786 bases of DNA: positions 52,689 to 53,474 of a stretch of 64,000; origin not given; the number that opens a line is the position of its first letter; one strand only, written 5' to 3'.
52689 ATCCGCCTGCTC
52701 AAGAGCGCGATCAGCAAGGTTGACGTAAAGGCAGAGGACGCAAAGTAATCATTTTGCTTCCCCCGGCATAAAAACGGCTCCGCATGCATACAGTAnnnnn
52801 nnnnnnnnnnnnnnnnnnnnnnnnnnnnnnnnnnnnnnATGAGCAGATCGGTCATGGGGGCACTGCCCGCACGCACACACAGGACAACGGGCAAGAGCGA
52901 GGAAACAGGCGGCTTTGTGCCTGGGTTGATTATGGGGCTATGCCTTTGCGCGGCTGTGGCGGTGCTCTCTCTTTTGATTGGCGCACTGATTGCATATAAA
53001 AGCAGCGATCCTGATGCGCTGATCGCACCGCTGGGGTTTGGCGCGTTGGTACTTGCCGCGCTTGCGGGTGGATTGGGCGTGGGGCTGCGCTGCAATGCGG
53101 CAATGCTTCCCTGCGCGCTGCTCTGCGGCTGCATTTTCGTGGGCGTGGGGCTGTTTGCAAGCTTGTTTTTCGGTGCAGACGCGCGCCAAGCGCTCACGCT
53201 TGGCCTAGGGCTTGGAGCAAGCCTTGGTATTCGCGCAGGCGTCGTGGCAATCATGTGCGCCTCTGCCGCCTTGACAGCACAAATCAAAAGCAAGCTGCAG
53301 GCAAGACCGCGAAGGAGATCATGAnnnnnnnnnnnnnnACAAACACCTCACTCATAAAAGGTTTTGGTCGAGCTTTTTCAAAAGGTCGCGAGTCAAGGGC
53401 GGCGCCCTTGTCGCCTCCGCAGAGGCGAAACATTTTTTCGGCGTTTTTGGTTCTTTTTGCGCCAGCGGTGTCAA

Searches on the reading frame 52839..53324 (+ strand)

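Call 14: search_protein_families(library=pfam, proteins=[window:52839-53324:+])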
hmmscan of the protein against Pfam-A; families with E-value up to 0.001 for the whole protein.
window:52839-53324:+ (161 aa): 1 family
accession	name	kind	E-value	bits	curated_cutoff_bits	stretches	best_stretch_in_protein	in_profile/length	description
PF12670.12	DUF3792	-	0.0003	21.4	31.3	1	30-134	5-112/115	Protein of unknown function (DUF3792)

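Call 77: search_protein_families(library=ncbifam, proteins=[window:52839-53324:+], max_evalue=0.00001)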
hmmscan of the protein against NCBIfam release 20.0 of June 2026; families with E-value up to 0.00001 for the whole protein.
window:52839-53324:+ (161 aa): 0 families
